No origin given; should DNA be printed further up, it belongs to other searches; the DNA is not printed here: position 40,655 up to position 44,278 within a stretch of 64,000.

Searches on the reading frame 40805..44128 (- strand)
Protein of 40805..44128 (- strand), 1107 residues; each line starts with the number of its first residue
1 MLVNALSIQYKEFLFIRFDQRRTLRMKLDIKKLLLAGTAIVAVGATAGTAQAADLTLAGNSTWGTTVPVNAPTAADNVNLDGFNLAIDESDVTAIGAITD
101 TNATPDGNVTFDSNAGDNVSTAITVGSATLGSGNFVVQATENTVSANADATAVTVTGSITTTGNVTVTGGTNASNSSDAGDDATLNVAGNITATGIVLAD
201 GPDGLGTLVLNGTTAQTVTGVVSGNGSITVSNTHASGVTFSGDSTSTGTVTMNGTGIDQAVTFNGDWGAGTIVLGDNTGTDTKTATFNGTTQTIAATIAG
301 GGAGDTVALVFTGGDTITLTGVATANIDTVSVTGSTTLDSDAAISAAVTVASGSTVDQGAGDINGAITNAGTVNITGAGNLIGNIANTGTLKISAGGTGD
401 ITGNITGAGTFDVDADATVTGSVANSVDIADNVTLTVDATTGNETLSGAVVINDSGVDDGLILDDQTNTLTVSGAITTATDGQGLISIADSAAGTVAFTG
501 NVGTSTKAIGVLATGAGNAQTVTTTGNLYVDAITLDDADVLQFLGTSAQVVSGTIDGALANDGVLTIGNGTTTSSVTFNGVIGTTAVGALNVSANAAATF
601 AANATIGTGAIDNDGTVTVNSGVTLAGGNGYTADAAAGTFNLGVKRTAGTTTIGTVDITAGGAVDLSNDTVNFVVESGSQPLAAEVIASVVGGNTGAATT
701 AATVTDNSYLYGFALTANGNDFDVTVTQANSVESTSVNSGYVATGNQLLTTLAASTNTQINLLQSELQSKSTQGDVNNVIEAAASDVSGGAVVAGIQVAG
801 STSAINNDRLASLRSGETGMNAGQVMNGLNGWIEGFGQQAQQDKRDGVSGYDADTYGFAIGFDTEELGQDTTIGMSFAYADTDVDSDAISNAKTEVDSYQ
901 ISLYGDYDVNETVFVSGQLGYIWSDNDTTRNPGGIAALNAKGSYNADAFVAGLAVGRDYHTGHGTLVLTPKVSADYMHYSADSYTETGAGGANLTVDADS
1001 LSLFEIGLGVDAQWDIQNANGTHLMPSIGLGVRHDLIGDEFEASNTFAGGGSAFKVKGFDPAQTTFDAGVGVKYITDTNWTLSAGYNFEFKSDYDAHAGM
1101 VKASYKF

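Call 44: search_protein_families(library=pfam, proteins=[window:40805-44128:-], max_evalue=0.001)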
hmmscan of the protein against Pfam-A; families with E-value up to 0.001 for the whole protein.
window:40805-44128:- (1107 aa): 1 family
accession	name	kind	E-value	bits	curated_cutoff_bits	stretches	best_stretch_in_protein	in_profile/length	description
PF03797.25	Autotransporter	-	3.5e-55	187.9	26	1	832-1087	2-255/255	Autotransporter beta-domain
